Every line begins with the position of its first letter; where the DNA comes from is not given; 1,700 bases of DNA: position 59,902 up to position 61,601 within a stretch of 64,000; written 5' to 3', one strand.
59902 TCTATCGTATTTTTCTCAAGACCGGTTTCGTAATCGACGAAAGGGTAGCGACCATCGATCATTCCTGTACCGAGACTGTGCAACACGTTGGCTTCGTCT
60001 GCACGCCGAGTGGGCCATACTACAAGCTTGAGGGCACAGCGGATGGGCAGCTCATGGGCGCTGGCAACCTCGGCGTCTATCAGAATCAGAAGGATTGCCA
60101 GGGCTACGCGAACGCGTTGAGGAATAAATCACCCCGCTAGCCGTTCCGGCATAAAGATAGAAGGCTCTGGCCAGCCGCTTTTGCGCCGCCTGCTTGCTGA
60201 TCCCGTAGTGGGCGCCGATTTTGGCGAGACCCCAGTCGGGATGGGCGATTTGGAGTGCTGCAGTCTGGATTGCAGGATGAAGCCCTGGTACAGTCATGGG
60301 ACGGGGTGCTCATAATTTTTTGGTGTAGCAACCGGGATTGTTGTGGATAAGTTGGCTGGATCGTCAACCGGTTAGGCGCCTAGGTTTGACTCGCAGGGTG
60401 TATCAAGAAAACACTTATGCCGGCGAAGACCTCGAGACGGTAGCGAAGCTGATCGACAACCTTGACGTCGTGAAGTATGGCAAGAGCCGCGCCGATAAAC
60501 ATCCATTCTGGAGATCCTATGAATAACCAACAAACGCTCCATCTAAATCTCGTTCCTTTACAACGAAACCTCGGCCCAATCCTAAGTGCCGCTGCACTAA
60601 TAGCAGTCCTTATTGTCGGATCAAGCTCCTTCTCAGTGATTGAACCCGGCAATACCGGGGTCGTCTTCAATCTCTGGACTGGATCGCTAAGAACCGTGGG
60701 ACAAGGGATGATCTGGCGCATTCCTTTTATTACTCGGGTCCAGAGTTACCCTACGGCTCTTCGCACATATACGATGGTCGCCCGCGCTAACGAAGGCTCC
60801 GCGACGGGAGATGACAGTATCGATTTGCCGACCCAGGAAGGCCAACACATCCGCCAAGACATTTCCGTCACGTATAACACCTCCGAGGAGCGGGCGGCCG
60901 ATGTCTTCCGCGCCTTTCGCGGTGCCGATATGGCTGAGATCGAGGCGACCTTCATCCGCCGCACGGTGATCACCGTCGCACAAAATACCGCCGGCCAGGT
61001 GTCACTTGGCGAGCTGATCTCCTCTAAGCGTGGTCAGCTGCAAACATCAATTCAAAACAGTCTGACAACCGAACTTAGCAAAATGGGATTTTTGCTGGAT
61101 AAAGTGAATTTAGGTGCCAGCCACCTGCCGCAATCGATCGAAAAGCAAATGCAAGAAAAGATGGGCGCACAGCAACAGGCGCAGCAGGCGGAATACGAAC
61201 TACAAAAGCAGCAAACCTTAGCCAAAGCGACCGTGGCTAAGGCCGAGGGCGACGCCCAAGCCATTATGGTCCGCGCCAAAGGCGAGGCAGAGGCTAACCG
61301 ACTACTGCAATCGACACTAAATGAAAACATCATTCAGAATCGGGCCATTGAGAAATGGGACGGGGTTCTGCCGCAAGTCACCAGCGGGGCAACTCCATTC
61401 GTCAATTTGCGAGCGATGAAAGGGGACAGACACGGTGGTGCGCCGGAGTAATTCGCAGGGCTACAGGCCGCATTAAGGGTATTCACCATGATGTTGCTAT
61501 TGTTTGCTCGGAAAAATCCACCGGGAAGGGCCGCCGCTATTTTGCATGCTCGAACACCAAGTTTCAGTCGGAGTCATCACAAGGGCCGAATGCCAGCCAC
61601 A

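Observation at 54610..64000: Compositionally patchy accessory block at the 3' end: hipBA, amidase, low-GC lipoproteins, HTH relic, SPFH, ATPase, second HipA-like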

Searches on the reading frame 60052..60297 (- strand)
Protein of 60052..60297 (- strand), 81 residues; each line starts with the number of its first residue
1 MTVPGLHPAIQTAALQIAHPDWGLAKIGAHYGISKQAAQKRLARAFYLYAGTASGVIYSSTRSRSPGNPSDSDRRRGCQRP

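Call 3: search_protein_families(library=pfam, proteins=[window:60052-60297:-], max_evalue=0.01)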
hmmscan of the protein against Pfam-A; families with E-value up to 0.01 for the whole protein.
window:60052-60297:- (81 aa): 1 family
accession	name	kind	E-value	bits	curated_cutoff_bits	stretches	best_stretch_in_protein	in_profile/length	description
PF22980.2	Myb_DNA-bind_8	-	0.0026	17.5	27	1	21-44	21-43/50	Myb-like DNA-binding domain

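Call 31: search_protein_families(library=ncbifam, proteins=[window:60052-60297:-], max_evalue=0.01)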
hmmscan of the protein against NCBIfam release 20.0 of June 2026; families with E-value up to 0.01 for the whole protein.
window:60052-60297:- (81 aa): 0 families

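Call 32: search_protein_families(library=padloc, proteins=[window:60052-60297:-], max_evalue=0.01)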
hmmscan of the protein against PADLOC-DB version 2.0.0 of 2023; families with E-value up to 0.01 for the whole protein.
window:60052-60297:- (81 aa): 0 families

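Call 53: search_protein_families(library=phrogs, proteins=[window:60052-60297:-], max_evalue=0.01)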
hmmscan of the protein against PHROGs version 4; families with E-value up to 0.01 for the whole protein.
window:60052-60297:- (81 aa): 0 families

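Call 88: search_protein_representatives(protein=window:60052-60297:-)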
Query: 81 residues. Proteins with E-value up to 0.001 (for the whole library): 7; up to 1e-10: 2; up to 1e-30: 1. The best 7 are listed.
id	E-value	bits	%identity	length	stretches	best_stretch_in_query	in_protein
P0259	6.5e-33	128.6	100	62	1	1-62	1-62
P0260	2.5e-18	82.2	33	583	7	17-67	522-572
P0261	1.0e-07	48.5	60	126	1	1-50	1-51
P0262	1.2e-05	41.9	40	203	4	18-40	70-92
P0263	4.0e-05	40.2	37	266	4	14-41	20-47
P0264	2.1e-04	38.0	30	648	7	14-55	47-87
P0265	3.9e-04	37.1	51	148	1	1-51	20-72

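Call 90: search_protein_families(library=pfam, proteins=[P0261, P0265, P0263], max_evalue=1)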
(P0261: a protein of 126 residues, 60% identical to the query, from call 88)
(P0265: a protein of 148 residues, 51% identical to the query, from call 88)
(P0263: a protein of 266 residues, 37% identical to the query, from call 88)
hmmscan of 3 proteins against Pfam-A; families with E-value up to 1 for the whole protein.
P0261 (126 aa): 7 families
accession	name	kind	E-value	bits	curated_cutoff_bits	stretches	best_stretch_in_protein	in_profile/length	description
PF04297.20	UPF0122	-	0.00082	20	22.7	1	11-50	22-61/101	Putative helix-turn-helix protein, YlxM / p13 like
PF08279.18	HTH_11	-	0.0014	18.9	25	1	18-44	11-37/55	HTH domain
PF04545.22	Sigma70_r4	-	0.0028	17.6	24.1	1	11-43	9-41/50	Sigma-70, region 4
PF04967.18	HTH_10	-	0.035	14.4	23.1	1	23-43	24-44/53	HTH DNA binding domain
PF12802.13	MarR_2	-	0.044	14.4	27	1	15-43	12-41/61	MarR family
PF12724.12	Flavodoxin_5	-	0.062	14.1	27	1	88-122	31-66/145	Flavodoxin domain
PF13404.12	HTH_AsnC-type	-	0.071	13.4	27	1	24-43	19-38/42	AsnC-type helix-turn-helix domain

P0265 (148 aa): 5 families
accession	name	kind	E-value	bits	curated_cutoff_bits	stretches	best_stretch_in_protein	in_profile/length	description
PF13412.12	HTH_24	-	0.0003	20.8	21.9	1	37-61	14-38/48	Winged helix-turn-helix DNA-binding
PF13404.12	HTH_AsnC-type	-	0.00089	19.5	27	1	37-62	14-39/42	AsnC-type helix-turn-helix domain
PF04297.20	UPF0122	-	0.0029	18.2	22.7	1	35-73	28-66/101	Putative helix-turn-helix protein, YlxM / p13 like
PF12802.13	MarR_2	-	0.0068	17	27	1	38-61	17-41/61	MarR family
PF00440.29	TetR_N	-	0.16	12.2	24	0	41-57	17-33/47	Bacterial regulatory proteins, tetR family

P0263 (266 aa): 62 families (the best 25 are shown)
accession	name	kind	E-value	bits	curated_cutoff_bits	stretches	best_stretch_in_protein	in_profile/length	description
PF13384.12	HTH_23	-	2.3e-28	97.6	24.6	5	75-103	13-40/50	Homeodomain-like domain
PF13551.12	HTH_29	-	2.3e-15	56.9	28.1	1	241-263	15-37/64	Winged helix-turn helix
PF13518.12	HTH_28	-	7.7e-15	55.1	25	3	29-52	14-37/52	Helix-turn-helix domain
PF13404.12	HTH_AsnC-type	-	5.3e-14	52.2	27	2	24-46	14-36/42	AsnC-type helix-turn-helix domain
PF13022.12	HTH_Tnp_1_2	-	3.2e-13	50.3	27.9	2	67-103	11-49/122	Helix-turn-helix of insertion element transposase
PF01527.26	HTH_Tnp_1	-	1.1e-12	48.5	24.1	1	78-106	21-51/75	Transposase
PF06056.18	Terminase_5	-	2.4e-12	47.1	20.3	2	68-102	3-35/58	Putative ATPase subunit of terminase (gpP-like)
PF13411.12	MerR_1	-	1.1e-11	45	21.6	2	190-221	5-35/69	MerR HTH family regulatory protein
PF13412.12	HTH_24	-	2e-11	43.7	21.9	2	179-203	11-35/48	Winged helix-turn-helix DNA-binding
PF13565.12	HTH_32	-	4.4e-10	40.4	33.7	1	164-202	25-69/73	Homeodomain-like domain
PF08279.18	HTH_11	-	7.7e-10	38.9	25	1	78-99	13-34/55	HTH domain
PF15943.11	YdaS_toxin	-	1.1e-09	38.4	30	2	137-163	13-40/65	Bacterial toxin YdaS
PF13730.12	HTH_36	-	3.4e-09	36.8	25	0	85-104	30-49/55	Helix-turn-helix domain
PF01381.28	HTH_3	-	5.4e-09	36.4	23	0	239-258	10-29/55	Helix-turn-helix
PF08281.18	Sigma70_r4_2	-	2e-08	34.2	25.7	1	185-205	26-46/54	Sigma-70, region 4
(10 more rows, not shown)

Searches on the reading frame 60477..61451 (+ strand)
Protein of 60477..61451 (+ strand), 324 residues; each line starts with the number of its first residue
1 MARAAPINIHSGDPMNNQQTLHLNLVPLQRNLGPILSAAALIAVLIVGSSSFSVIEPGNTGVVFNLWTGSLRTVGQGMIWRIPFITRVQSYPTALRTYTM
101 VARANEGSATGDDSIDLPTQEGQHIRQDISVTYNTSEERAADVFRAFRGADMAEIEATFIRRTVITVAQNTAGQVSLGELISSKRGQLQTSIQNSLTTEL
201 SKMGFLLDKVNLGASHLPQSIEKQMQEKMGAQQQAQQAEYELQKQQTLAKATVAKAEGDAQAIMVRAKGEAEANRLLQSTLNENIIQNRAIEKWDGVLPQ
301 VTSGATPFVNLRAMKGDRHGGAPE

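Call 3: search_protein_families(library=pfam, proteins=[window:60477-61451:+], max_evalue=0.01)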
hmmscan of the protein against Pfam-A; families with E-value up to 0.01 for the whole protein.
window:60477-61451:+ (324 aa): 1 family
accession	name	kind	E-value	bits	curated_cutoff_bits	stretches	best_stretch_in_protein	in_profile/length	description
PF01145.31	Band_7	-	4e-29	102.3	23.6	1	54-245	2-175/176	SPFH domain / Band 7 family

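Call 12: find_encoding_contigs(protein=window:60519-61451:+, flank=10000, max_places=10)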
Protein window:60519-61451:+ (310 aa): 16 contigs read that carry it; 9 places shown.
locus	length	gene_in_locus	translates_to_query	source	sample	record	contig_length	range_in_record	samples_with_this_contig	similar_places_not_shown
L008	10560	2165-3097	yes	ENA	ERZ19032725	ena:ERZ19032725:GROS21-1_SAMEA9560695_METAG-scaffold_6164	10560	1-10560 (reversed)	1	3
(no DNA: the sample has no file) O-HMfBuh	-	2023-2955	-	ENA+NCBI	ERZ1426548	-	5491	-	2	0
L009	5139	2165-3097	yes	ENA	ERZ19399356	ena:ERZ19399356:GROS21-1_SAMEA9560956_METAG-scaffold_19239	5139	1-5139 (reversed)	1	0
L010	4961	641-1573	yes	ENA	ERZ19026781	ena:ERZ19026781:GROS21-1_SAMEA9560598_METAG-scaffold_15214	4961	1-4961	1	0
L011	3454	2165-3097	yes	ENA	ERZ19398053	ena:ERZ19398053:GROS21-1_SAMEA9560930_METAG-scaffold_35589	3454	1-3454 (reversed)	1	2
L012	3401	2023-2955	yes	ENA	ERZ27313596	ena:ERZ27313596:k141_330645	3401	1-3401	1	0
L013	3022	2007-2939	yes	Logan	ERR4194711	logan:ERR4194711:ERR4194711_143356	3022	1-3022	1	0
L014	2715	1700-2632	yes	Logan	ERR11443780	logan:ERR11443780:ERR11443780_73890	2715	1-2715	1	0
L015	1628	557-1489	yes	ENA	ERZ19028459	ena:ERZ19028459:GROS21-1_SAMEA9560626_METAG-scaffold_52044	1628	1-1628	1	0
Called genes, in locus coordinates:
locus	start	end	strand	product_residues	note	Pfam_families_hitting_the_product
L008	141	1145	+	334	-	-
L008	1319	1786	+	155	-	-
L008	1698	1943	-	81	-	-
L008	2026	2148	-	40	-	-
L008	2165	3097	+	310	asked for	PF01145:Band_7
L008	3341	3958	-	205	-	PF08808:RES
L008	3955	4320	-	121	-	PF09722:Xre_MbcA_ParS_C (weak)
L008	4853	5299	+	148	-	-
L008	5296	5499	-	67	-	-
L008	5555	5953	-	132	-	PF01850:PIN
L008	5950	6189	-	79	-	PF15937:PrlF_antitoxin (weak), PF04014:MazE_antitoxin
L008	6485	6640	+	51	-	-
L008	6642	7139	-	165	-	PF00578:AhpC-TSA, PF08534:Redoxin, PF00085:Thioredoxin, PF13905:Thioredoxin_8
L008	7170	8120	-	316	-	-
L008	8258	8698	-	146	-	-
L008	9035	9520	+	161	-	PF13657:Couple_hipA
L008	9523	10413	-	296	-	PF13635:DUF4143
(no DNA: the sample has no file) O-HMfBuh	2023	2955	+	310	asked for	PF01145:Band_7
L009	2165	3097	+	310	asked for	PF01145:Band_7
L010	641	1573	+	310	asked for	PF01145:Band_7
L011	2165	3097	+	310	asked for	PF01145:Band_7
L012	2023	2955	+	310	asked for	PF01145:Band_7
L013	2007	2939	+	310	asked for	PF01145:Band_7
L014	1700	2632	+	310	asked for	PF01145:Band_7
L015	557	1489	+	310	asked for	PF01145:Band_7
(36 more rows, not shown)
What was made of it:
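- A contig from sample ERZ1426548 carries SPFH, a 395-aa ATPase and the kinase at exactly the window's spacing (call 12).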

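Call 31: search_protein_families(library=ncbifam, proteins=[window:60477-61451:+], max_evalue=0.01)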
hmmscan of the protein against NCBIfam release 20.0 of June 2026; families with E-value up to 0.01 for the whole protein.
window:60477-61451:+ (324 aa): 1 family
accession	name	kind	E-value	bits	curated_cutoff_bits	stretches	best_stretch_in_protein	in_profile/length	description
TIGR01933.1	hflK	equivalog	7e-10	38.8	159.4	1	52-272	1-199/261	FtsH protease activity modulator HflK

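Call 32: search_protein_families(library=padloc, proteins=[window:60477-61451:+], max_evalue=0.01)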
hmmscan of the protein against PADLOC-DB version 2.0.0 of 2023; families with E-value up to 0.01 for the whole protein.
window:60477-61451:+ (324 aa): 0 families

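Call 33: search_protein_families(library=pfam, proteins=[L008:4853-5299:+, L008:7170-8120:-, L008:8258-8698:-, L008:3341-3958:-, L008:3955-4320:-], max_evalue=0.01)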
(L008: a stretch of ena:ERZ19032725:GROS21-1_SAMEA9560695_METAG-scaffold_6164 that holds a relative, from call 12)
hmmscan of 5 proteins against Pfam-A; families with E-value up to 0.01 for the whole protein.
L008:4853-5299:+ (148 aa): 0 families

L008:7170-8120:- (316 aa): 0 families

L008:8258-8698:- (146 aa): 0 families

L008:3341-3958:- (205 aa): 1 family
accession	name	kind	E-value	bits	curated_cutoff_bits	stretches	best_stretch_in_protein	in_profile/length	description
PF08808.17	RES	-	4.9e-10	40.1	23.2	1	71-200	2-131/157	RES domain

L008:3955-4320:- (121 aa): 2 families
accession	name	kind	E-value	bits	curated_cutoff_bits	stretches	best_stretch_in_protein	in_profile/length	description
PF09722.15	Xre_MbcA_ParS_C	-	2.7e-07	30.9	24.5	1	73-116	7-51/51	Antitoxin Xre/MbcA/ParS C-terminal toxin-binding domain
PF20432.4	Xre-like-HTH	-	0.0032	18.2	25.8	1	22-46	18-42/63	Antitoxin Xre-like helix-turn-helix domain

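Call 53: search_protein_families(library=phrogs, proteins=[window:60519-61451:+], max_evalue=0.01)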
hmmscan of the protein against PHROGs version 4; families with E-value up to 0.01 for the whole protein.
window:60519-61451:+ (310 aa): 2 families
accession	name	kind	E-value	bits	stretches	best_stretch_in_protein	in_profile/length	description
phrog_200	-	other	6.3e-59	201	1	22-303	85-365/379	lipoprotein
phrog_38808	-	unknown function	3.1e-08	34.8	1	242-296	8-66/68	-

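Call 90: search_protein_families(library=pfam, proteins=[L008:4853-5299:+], max_evalue=1)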
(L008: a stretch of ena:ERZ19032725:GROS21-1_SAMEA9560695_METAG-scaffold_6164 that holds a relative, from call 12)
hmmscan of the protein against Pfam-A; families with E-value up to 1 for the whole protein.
L008:4853-5299:+ (148 aa): 3 families
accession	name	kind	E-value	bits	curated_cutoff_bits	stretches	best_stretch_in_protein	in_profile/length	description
PF19668.4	DUF6171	-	0.049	14.5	27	1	60-94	38-72/80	Family of unknown function (DUF6171)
PF04986.18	Y2_Tnp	-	0.078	13.4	20.9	1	2-32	149-179/183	Putative transposase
PF09765.14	FANCL_d1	-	0.25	11.9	23.8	1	15-49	11-47/89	FANCL UBC-like domain 1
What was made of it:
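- Tried and rejected: The Y2_Tnp match has E=0.078 (call 90).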
